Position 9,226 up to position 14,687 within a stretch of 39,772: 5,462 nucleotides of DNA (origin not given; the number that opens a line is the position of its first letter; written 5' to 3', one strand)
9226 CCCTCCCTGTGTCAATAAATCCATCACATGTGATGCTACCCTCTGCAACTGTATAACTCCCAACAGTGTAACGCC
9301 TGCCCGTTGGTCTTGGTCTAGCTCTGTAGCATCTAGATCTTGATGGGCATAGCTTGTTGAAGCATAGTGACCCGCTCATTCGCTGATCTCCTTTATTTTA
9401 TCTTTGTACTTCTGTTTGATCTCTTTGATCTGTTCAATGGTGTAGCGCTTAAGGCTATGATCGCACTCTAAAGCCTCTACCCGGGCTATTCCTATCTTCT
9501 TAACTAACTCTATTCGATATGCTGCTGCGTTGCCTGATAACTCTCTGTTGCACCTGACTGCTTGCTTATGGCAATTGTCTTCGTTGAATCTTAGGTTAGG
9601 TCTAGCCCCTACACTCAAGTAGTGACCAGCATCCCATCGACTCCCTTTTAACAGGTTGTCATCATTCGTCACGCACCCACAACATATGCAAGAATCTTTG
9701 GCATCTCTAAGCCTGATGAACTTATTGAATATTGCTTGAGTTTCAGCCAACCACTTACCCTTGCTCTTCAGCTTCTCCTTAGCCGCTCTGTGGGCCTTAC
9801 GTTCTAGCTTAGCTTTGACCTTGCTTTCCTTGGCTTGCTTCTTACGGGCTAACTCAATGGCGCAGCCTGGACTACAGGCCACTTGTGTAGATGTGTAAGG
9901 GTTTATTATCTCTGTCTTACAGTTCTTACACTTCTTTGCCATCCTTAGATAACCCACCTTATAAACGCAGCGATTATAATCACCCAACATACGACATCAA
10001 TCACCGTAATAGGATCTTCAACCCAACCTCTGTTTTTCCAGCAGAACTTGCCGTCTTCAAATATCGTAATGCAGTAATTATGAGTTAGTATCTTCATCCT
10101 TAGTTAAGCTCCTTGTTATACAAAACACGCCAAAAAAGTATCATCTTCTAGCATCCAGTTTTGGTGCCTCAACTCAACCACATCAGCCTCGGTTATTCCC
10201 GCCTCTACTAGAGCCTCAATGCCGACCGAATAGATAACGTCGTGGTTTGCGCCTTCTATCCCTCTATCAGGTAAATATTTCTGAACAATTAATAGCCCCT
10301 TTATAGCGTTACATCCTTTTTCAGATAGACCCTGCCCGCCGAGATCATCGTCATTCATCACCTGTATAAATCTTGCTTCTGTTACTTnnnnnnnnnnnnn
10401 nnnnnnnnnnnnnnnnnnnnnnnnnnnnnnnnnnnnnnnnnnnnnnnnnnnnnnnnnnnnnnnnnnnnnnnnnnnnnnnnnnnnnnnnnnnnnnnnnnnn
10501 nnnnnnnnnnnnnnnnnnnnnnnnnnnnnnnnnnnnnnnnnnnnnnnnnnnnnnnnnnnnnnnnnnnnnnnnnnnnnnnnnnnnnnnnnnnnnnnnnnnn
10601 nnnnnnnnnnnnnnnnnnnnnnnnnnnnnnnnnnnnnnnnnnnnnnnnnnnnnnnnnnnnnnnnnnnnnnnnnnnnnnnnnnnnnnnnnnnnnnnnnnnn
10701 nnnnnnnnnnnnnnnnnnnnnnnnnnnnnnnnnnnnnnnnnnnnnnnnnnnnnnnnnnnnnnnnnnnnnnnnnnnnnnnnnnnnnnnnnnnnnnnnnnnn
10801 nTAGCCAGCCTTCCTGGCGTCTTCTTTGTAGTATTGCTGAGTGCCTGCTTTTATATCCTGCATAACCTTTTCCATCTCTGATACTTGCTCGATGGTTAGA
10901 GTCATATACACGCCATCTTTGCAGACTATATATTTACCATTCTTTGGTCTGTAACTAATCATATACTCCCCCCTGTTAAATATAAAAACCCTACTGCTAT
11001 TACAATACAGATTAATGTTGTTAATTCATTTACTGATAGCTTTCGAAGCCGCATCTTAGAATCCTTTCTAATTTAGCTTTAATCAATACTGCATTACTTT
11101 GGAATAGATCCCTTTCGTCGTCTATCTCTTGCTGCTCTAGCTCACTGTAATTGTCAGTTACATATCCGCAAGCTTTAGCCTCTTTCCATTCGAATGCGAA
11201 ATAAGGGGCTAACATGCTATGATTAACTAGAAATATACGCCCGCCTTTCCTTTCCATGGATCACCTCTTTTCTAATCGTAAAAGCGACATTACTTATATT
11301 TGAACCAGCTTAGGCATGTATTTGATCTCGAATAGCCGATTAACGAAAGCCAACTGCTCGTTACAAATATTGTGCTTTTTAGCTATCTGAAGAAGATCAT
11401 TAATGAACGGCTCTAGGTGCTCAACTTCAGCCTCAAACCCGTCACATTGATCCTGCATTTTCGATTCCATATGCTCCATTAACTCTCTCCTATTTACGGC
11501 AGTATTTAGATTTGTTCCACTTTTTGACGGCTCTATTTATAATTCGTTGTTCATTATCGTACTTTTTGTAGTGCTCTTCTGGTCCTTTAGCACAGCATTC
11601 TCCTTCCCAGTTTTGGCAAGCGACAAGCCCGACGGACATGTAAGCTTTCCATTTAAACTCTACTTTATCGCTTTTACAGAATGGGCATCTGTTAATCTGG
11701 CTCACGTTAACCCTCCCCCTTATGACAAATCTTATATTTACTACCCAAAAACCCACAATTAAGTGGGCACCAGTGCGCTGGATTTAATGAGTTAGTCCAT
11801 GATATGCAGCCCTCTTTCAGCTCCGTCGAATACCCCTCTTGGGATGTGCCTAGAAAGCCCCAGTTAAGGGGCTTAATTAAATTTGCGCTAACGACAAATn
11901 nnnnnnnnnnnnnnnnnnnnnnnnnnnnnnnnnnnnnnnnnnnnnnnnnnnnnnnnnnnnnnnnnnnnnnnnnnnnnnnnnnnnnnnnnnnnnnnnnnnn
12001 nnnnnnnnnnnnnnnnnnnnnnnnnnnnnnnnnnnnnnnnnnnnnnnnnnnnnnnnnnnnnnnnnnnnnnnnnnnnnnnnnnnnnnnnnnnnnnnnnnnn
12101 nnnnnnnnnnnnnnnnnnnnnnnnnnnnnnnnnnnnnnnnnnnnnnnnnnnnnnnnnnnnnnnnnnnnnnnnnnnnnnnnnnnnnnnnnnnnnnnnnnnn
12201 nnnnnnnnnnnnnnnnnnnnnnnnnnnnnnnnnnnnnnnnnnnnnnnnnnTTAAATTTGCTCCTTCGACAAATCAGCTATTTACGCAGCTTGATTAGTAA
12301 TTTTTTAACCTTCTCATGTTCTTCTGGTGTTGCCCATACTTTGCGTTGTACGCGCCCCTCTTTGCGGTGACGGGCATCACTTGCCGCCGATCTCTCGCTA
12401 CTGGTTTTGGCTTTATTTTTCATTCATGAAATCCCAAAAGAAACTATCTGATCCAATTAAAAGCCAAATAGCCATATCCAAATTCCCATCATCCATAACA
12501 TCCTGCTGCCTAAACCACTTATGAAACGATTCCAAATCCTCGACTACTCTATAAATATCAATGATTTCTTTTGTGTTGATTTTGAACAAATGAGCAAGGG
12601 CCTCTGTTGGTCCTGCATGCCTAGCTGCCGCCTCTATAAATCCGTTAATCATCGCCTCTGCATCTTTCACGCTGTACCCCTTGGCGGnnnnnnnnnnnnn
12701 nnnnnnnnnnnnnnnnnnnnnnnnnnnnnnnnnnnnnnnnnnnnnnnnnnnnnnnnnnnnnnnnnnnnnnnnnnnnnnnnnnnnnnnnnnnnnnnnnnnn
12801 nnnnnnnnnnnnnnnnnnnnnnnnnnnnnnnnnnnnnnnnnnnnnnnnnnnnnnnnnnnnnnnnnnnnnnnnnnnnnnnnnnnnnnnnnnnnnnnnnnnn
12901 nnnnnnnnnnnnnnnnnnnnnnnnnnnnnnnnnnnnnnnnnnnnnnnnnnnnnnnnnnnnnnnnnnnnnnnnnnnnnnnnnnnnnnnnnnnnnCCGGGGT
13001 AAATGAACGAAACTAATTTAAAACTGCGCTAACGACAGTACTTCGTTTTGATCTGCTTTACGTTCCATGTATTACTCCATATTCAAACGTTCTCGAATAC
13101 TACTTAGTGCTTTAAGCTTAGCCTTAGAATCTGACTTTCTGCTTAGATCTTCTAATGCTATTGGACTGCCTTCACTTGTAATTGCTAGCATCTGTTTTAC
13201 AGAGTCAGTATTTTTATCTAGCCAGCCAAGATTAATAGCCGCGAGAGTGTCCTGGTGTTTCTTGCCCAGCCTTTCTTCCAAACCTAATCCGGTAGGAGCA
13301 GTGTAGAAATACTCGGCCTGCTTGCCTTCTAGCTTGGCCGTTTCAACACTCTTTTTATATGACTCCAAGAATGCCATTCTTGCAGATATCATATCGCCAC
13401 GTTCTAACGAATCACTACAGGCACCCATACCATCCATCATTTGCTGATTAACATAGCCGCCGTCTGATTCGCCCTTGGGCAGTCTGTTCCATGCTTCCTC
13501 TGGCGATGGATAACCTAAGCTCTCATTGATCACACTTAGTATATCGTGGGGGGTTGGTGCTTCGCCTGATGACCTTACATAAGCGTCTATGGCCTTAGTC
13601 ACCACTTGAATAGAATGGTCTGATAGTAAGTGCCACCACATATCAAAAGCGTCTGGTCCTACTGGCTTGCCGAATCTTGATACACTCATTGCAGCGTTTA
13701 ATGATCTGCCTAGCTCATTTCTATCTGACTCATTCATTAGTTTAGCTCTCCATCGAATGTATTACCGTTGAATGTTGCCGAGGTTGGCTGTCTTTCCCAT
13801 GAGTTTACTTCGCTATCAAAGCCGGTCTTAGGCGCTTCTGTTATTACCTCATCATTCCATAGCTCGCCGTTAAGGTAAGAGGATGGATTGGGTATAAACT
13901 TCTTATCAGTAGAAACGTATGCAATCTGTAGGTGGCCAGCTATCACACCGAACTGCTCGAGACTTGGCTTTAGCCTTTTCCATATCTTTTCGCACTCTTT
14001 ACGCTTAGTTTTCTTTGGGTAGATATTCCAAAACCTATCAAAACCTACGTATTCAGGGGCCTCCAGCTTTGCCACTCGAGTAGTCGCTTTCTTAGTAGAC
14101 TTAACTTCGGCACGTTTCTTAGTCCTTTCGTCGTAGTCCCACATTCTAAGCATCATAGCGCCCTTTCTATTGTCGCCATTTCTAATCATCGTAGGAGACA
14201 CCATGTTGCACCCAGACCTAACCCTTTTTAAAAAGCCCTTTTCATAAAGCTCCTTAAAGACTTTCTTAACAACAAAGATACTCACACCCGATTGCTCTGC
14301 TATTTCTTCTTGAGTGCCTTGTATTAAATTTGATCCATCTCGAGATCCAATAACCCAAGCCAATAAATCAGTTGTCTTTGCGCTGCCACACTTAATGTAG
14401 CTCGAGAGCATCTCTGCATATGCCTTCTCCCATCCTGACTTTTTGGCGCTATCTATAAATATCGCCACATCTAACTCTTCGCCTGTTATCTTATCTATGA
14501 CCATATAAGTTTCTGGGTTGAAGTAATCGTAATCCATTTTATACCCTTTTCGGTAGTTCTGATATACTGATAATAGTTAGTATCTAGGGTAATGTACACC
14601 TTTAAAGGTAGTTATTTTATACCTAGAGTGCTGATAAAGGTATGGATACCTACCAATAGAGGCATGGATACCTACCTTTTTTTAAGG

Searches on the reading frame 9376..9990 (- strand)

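Call 12: search_protein_families(library=pfam, proteins=[window:9376-9990:-], max_evalue=0.01)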
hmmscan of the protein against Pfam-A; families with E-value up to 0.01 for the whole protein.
window:9376-9990:- (204 aa): 2 families
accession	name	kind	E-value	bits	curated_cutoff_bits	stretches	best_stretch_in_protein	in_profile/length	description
PF05766.18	NinG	-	1.2e-56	192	25.4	1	18-203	6-191/193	Bacteriophage Lambda NinG protein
PF16471.10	JIP_LZII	-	0.00017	22.2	30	1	160-203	24-67/71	JNK-interacting protein leucine zipper II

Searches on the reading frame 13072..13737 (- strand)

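Call 12: search_protein_families(library=pfam, proteins=[window:13072-13737:-], max_evalue=0.01)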
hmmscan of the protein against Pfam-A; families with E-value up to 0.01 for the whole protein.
window:13072-13737:- (221 aa): 0 families

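Call 35: search_protein_families(library=phrogs, proteins=[window:13072-13737:-], max_evalue=0.01)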
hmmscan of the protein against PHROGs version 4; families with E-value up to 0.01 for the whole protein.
window:13072-13737:- (221 aa): 4 families
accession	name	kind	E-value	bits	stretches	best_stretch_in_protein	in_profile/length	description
phrog_6028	-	unknown function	2e-21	77.7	1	1-195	2-194/265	-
phrog_1524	-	unknown function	4.8e-05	24.3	1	76-219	86-193/252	-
phrog_2289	-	DNA, RNA and nucleotide metabolism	0.0014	20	1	30-89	27-87/116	helicase loader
phrog_10105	-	unknown function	0.0068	16.9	1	1-73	1-74/210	-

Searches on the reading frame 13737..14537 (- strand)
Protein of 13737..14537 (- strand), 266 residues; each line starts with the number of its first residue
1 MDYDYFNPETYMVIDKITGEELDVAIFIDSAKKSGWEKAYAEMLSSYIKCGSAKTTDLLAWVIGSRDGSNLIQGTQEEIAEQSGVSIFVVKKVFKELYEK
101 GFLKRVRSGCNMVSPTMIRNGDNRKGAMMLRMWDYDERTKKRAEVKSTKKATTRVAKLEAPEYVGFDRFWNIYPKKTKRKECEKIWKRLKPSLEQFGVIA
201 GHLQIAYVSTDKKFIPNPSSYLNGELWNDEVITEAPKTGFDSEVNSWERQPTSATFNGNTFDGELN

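Call 12: search_protein_families(library=pfam, proteins=[window:13737-14537:-], max_evalue=0.01)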
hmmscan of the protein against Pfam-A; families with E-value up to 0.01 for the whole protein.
window:13737-14537:- (266 aa): 4 families
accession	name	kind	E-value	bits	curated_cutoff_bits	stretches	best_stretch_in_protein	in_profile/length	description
PF05732.17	RepL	-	2.4e-14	53.6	20.3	1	12-149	14-152/164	Firmicute plasmid replication protein (RepL)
PF13545.12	HTH_Crp_2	-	0.0011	19.3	27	1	68-107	16-55/70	Crp-like helix-turn-helix domain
PF01978.25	TrmB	-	0.006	16.8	25.6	0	75-109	24-58/68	Sugar-specific transcriptional regulator TrmB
PF01047.28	MarR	-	0.0072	16.6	24.6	0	75-108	19-52/59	MarR family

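Call 13: find_related_loci(query=window:13737-14537:-, collection=viral_contigs, flank=10000)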
Query window:13737-14537:- (266 aa) in viral_contigs; peptide patterns used: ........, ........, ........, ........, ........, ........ (x = any residue, [..] = any of these).
17 stretches matched a pattern; 13 encode a relative of the query (tblastn E <= 1e-3); 13 distinct loci.
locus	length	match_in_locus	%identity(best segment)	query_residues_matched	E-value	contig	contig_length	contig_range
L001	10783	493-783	40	165-262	5e-16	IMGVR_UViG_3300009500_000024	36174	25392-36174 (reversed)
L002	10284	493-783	40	165-262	5e-16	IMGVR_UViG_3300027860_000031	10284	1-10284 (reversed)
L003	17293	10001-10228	44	164-237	1e-14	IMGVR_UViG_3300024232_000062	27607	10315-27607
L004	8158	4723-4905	50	169-230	3e-12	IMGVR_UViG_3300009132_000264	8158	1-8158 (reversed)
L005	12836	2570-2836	36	146-233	9e-10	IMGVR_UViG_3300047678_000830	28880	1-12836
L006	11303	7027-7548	25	75-247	7e-9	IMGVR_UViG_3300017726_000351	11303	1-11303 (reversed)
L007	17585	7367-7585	39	164-234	1e-8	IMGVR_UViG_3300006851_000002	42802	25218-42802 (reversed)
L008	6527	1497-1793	31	166-264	1e-8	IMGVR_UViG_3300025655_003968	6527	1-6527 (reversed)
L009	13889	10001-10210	34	166-230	2e-7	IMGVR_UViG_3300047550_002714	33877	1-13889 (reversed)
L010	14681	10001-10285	29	159-245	3e-7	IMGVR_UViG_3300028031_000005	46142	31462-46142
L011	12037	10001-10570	24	52-229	7e-7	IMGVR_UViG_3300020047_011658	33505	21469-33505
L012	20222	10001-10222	30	166-230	3e-4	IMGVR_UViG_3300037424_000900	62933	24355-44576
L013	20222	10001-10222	29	166-230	5e-4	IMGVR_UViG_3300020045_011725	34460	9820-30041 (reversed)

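Call 83: search_dna_similar(query=window:13737-14537:-, collection=plasmids, mode=protein, max_rows=10)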
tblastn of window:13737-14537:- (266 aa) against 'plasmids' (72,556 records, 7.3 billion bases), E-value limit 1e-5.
Records with a match: 34; places in all: 34; records where one place covers at least 80% of the query: 0.
Best place of each record, by identity: <60% 34.
By first word of the organism name: Proteus 16; Arsenophonus 6; Providencia 5; Selenomonas 2; Pseudomonas 2; Campylobacter 1; Priestia 1; Bacillus 1.
By predicted mobility (MOB-suite, as given by PLSDB): mobilizable 21; non-mobilizable 13.
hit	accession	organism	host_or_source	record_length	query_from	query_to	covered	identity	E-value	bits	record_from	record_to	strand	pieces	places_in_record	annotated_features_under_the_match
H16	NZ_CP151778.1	Providencia alcalifaciens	-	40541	1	134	50%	30.6%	4e-15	82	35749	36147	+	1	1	replication/maintenance protein RepL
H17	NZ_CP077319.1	Providencia rettgeri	-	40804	1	134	50%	30.6%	4e-15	82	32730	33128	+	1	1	replication/maintenance protein RepL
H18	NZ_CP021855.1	Proteus mirabilis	-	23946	1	134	50%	30.6%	6e-15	81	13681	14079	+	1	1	replication/maintenance protein RepL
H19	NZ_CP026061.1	Proteus mirabilis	Homo sapiens,abscess swab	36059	1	134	50%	30.6%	6e-15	81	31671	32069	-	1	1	replication/maintenance protein RepL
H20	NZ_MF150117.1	Proteus mirabilis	Homo sapiens,single cell,blood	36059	1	134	50%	30.6%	6e-15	81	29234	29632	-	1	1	replication/maintenance protein RepL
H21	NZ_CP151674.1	Proteus mirabilis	Homo sapiens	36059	1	134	50%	30.6%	6e-15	81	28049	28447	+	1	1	replication/maintenance protein RepL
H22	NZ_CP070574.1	Proteus mirabilis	Homo sapiens,sputum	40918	1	134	50%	30.6%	6e-15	81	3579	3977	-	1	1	replication/maintenance protein RepL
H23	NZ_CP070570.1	Proteus mirabilis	Homo sapiens,sputum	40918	1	134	50%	30.6%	6e-15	81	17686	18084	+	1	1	replication/maintenance protein RepL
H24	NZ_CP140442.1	Proteus mirabilis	Homo sapiens,Wound/Abscess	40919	1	134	50%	30.6%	6e-15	81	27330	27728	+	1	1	replication/maintenance protein RepL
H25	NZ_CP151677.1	Proteus mirabilis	Homo sapiens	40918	1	134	50%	30.6%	6e-15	81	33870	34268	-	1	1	replication/maintenance protein RepL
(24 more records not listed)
